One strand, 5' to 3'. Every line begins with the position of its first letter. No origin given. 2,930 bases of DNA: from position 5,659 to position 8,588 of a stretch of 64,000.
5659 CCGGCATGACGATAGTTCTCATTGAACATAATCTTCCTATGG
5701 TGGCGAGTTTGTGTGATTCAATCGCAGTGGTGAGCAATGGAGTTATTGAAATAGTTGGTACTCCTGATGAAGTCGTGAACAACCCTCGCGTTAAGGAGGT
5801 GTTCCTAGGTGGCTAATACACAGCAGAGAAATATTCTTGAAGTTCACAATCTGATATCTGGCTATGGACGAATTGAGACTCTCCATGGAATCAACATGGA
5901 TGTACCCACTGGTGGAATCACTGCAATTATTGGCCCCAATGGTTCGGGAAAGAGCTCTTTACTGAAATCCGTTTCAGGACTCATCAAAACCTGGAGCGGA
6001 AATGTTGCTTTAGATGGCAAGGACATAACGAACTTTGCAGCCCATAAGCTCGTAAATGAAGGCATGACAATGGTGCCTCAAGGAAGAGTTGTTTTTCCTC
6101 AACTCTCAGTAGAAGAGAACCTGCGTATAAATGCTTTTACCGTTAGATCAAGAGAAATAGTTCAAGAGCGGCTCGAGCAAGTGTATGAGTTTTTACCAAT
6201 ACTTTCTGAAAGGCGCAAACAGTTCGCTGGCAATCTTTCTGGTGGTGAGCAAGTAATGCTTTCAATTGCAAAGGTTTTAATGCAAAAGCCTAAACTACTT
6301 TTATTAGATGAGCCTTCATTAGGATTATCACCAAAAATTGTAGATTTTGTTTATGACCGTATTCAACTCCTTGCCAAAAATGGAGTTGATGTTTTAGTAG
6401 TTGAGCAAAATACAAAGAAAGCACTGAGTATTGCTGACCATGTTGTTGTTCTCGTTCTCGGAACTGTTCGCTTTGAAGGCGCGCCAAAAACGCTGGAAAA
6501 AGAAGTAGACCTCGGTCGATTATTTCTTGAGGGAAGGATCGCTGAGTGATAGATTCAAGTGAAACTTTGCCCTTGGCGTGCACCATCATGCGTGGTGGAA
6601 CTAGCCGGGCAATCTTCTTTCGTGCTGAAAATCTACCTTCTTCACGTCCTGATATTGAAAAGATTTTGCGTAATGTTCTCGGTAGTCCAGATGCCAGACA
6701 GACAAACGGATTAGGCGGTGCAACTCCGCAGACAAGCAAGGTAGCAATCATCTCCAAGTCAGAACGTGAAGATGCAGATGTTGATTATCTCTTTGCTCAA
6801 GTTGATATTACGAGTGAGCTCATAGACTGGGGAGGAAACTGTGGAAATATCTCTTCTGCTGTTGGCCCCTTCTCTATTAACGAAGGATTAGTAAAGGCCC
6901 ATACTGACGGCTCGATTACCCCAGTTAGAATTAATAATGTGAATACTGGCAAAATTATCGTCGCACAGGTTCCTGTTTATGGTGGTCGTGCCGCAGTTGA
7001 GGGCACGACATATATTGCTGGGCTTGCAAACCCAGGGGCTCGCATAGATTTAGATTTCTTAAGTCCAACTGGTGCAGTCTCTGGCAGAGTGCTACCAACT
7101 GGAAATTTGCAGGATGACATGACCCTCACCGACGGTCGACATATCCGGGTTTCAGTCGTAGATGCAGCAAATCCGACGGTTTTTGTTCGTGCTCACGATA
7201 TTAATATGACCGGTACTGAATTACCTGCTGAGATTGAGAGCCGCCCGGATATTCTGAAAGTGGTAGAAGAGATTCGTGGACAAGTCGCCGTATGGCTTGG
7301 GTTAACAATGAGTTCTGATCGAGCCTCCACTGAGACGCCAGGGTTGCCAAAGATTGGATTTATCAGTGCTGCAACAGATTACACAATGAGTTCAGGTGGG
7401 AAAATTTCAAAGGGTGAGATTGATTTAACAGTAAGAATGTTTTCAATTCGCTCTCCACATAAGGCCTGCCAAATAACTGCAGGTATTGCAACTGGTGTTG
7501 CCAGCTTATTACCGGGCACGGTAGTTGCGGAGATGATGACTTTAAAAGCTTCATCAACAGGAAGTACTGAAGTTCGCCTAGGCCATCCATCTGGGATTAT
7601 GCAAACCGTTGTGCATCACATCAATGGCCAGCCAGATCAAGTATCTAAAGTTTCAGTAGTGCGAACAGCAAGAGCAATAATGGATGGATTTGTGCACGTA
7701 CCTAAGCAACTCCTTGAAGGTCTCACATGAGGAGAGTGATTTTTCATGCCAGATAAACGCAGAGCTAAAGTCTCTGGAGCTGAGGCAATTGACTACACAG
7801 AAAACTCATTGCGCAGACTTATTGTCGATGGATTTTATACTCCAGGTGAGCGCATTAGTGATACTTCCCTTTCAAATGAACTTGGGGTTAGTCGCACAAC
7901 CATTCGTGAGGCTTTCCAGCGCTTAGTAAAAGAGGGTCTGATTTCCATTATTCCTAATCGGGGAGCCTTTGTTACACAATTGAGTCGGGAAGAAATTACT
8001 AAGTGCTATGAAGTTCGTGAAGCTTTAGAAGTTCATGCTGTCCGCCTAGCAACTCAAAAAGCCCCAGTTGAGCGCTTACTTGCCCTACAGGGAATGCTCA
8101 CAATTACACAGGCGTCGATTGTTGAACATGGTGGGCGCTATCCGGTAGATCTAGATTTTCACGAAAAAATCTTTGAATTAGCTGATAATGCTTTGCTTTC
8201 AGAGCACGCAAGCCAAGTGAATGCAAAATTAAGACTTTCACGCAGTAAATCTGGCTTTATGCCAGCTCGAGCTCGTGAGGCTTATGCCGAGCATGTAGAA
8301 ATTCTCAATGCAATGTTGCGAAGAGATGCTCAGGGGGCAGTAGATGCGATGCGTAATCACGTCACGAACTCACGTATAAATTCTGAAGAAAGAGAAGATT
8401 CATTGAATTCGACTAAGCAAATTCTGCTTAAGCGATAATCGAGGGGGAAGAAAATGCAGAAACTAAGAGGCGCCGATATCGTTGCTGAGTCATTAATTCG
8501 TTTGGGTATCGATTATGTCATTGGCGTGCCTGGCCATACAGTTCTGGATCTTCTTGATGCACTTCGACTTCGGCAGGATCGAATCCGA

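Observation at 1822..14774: Apparently undescribed catabolic operon: Liv-type ABC, PrpF/Mii isomerase, GntR, ThDP enzyme, ALDH, cupin, TcuA-like dehydrogenase, MFS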

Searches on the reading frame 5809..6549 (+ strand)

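Call 3: search_protein_families(library=pfam, proteins=[window:5809-6549:+])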
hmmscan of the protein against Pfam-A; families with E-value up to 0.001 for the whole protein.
window:5809-6549:+ (246 aa): 7 families
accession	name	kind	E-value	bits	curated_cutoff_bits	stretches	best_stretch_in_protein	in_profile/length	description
PF00005.33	ABC_tran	-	1.2e-32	113.8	25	1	25-170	1-136/137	ABC transporter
PF13304.12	AAA_21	-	7.4e-12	46.4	27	2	37-61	1-25/304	AAA domain, putative AbiEii toxin, Type IV TA system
PF02463.25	SMC_N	-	3.2e-07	30.5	40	1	35-55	24-44/220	RecF/RecN/SMC N terminal domain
PF13555.12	AAA_29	-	2.4e-05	24.4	27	1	24-56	11-43/61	P-loop containing region of AAA domain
PF09818.15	ABC_ATPase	-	3.3e-05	23.5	23.2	0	30-56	75-100/283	P-loop domain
PF13476.12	AAA_23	-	4.2e-05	24.7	27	1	28-55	15-39/201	AAA domain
PF13175.12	AAA_15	-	0.00089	19.4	32.1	0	20-61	12-49/374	AAA ATPase domain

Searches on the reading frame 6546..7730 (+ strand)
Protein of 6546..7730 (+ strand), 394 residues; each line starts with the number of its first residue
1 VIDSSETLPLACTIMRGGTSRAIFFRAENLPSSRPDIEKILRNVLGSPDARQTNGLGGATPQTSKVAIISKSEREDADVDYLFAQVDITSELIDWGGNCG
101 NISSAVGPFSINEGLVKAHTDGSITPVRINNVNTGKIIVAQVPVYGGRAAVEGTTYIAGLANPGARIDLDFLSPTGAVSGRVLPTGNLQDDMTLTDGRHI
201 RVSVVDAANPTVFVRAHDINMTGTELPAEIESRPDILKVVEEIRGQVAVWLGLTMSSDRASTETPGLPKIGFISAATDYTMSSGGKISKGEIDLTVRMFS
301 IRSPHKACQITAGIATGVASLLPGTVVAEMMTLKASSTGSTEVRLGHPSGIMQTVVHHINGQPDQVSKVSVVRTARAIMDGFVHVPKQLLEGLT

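Call 3: search_protein_families(library=pfam, proteins=[window:6546-7730:+])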
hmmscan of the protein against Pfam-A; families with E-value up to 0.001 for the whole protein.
window:6546-7730:+ (394 aa): 1 family
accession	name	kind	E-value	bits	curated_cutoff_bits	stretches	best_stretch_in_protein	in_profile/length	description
PF04303.18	PrpF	-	3.6e-119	398.4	27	1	11-386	5-371/371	PrpF protein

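Call 5: search_protein_families(library=ncbifam, proteins=[window:6546-7730:+], max_evalue=0.00001)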
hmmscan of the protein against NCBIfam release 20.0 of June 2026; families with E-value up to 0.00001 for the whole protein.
window:6546-7730:+ (394 aa): 2 families
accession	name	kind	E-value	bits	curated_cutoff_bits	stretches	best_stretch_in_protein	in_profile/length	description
NF033377.1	OMA_tautomer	equivalog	3.6e-93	312.3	440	1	15-385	1-348/349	4-oxalomesaconate tautomerase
TIGR02334.1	prpF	equivalog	2.3e-92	309.8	440.55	1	11-388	7-388/390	2-methylaconitate cis-trans isomerase PrpF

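Call 14: search_solved_structures(query=window:6546-7730:+, max_evalue=0.00001)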
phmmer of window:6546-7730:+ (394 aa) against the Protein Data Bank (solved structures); distinct sequences matched with E-value up to 0.00001: 8.
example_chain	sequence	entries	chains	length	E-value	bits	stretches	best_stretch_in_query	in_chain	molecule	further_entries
3g7k_A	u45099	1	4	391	3.8e-93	315.8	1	6-392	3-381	3-methylitaconate isomerase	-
2h9f_A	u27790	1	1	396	3e-76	260.2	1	10-387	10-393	Hypothetical protein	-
2pvz_A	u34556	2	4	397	2.2e-74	254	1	8-387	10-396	PrpF methylaconitate isomerase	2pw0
5k87_A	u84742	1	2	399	6.5e-74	252.5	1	8-387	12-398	2-methyl-aconitate isomerase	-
6otv_A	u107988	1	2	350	2.9e-57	197.7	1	10-386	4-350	Putative isomerase YbhH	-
6p3j_A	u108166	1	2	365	1.1e-47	166.1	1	11-385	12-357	(4E)-oxalomesaconate Delta-isomerase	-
6p3h_A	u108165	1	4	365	8.2e-47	163.3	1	11-385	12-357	(4E)-oxalomesaconate Delta-isomerase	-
6p3k_A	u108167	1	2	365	4.1e-46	161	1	11-385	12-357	(4E)-oxalomesaconate Delta-isomerase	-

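Call 66: search_solved_structures(query=window:6546-7730:+, max_evalue=1e-40, show_alignments=3)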
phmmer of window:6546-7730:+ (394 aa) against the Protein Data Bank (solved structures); distinct sequences matched with E-value up to 1e-40: 8.
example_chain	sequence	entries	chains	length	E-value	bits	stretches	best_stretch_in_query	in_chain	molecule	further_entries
3g7k_A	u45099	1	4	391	3.8e-93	315.8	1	6-392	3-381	3-methylitaconate isomerase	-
2h9f_A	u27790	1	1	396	3e-76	260.2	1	10-387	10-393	Hypothetical protein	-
2pvz_A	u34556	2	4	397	2.2e-74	254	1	8-387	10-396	PrpF methylaconitate isomerase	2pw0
5k87_A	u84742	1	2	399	6.5e-74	252.5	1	8-387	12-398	2-methyl-aconitate isomerase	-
6otv_A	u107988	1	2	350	2.9e-57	197.7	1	10-386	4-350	Putative isomerase YbhH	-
6p3j_A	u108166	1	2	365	1.1e-47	166.1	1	11-385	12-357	(4E)-oxalomesaconate Delta-isomerase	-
6p3h_A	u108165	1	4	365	8.2e-47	163.3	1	11-385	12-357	(4E)-oxalomesaconate Delta-isomerase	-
6p3k_A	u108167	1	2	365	4.1e-46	161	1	11-385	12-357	(4E)-oxalomesaconate Delta-isomerase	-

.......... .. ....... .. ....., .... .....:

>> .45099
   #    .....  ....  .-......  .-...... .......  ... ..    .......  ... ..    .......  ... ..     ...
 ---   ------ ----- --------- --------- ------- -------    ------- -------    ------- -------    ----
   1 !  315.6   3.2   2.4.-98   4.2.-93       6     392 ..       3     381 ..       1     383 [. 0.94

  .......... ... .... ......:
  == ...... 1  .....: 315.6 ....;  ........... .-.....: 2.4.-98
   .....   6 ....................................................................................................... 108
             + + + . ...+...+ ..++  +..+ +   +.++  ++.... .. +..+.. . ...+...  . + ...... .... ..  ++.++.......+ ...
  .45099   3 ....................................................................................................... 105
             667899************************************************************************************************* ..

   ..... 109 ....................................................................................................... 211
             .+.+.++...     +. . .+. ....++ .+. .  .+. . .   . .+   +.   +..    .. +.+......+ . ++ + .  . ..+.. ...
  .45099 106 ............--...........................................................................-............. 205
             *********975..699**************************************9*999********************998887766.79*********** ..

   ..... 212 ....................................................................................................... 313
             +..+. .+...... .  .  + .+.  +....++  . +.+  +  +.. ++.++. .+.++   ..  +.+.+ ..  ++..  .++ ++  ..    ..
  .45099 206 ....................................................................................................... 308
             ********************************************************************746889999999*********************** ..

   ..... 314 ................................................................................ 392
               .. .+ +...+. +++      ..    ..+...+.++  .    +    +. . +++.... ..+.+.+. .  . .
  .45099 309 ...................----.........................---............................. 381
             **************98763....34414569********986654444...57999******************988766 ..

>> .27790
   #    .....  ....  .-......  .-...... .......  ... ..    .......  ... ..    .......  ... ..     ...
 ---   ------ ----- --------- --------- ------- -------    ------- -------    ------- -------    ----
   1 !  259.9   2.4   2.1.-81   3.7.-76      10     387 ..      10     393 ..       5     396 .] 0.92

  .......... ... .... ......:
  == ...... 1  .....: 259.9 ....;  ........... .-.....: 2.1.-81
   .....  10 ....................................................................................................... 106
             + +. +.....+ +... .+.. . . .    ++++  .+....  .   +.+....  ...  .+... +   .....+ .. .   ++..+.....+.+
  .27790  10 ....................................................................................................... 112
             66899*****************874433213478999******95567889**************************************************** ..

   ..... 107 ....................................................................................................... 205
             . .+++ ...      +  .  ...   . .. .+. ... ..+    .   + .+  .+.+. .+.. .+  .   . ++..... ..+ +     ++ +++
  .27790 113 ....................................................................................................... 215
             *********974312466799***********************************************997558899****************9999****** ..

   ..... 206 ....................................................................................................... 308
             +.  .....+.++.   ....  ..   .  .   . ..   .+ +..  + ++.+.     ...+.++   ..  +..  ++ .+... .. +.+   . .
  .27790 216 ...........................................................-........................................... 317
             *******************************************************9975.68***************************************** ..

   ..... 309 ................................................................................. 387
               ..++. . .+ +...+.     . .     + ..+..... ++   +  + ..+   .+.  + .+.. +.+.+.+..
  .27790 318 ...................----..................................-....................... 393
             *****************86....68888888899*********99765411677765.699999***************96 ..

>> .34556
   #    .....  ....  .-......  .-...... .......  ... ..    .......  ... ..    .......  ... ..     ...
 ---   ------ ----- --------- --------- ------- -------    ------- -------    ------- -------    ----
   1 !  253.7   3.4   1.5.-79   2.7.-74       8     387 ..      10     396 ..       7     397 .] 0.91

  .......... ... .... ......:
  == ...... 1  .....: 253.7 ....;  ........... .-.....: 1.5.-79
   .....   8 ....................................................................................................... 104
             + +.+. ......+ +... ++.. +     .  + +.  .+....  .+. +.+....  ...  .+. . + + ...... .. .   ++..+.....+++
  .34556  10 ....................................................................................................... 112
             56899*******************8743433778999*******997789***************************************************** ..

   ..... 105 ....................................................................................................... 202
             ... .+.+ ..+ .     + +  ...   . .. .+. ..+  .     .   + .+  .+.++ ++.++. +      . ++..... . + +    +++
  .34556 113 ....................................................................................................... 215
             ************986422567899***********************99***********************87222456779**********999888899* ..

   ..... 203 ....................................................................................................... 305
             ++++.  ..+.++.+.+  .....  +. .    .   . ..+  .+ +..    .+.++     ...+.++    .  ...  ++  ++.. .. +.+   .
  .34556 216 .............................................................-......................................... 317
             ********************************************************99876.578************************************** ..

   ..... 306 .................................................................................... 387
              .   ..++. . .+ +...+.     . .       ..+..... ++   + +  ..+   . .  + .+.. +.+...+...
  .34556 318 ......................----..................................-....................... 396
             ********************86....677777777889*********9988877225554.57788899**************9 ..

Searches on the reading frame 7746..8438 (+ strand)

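Call 3: search_protein_families(library=pfam, proteins=[window:7746-8438:+])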
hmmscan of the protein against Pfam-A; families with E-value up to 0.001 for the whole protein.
window:7746-8438:+ (230 aa): 6 families
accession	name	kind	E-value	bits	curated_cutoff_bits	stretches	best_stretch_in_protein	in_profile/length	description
PF07729.17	FCD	-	2.1e-23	83.5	24.3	1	88-207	3-124/125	FCD domain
PF00392.27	GntR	-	2.8e-16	59.4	27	1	20-76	7-64/64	Bacterial regulatory proteins, gntR family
PF13412.12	HTH_24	-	3.5e-05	23.7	21.9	1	36-66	17-47/48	Winged helix-turn-helix DNA-binding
PF13545.12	HTH_Crp_2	-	0.00022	21.6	27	1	37-73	23-58/70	Crp-like helix-turn-helix domain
PF08279.18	HTH_11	-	0.00044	20.5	25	0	37-69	16-49/55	HTH domain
PF01978.25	TrmB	-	0.00061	20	25.6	0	41-72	27-58/68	Sugar-specific transcriptional regulator TrmB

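Call 5: search_protein_families(library=ncbifam, proteins=[window:7746-8438:+], max_evalue=0.00001)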
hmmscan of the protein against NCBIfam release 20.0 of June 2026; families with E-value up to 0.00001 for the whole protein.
window:7746-8438:+ (230 aa): 19 families
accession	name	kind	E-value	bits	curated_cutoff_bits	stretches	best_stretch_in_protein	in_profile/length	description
TIGR03338.1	phnR_burk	equivalog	2.9e-30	105.5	271.5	1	20-210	18-210/212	phosphonate utilization associated transcriptional regulator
NF003011.0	PRK03837.1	subfamily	8.7e-21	74.6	260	1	80-210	100-230/241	transcriptional regulator NanR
NF008504.0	PRK11414.1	equivalog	2.2e-14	53.7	225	1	18-198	16-200/221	GntR family transcriptional regulator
NF008576.0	PRK11534.1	equivalog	5.3e-13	49.2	218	1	20-105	14-99/225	DNA-binding transcriptional regulator CsiR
NF052282.1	PLP_TF_PdxR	equivalog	9.4e-11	41.4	320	1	21-87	9-76/448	MocR-like pyridoxine biosynthesis transcription factor PdxR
NF007741.0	PRK10421.1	equivalog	1e-10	41.5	311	1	19-79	13-74/262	transcriptional regulator LldR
NF007442.0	PRK09990.1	equivalog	1.2e-10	41.3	301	1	15-218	12-240/256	transcriptional regulator GlcC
NF007588.0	PRK10225.1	equivalog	6.8e-10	38.7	442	1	21-210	17-228/257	Uxu operon transcriptional regulator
TIGR02018.2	his_ut_repres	equivalog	6.6e-09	35.5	220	1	20-83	6-70/226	histidine utilization transcriptional repressor HutC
NF007001.0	PRK09464.1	equivalog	7.8e-08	32.2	330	1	9-79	6-77/254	pyruvate dehydrogenase complex transcriptional repressor PdhR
NF008571.0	PRK11523.1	equivalog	2.7e-07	30.3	396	0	21-211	16-223/258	transcriptional regulator ExuR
NF052290.2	MocR_like_YczR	exception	4.7e-07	28.9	487.4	1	18-111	24-119/458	MocR-like transcription factor YczR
TIGR02404.1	trehalos_R_Bsub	equivalog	1.6e-06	28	211.95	1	22-84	9-77/233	trehalose operon repressor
NF041547.1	GntR_LSA1692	equivalog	2.5e-06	27.3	275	1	20-81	8-68/233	GntR family transcriptional regulator, LSA1692 subfamily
NF008273.0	PRK11050.1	equivalog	3.3e-06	26.8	153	1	39-81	57-99/156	manganese-binding transcriptional regulator MntR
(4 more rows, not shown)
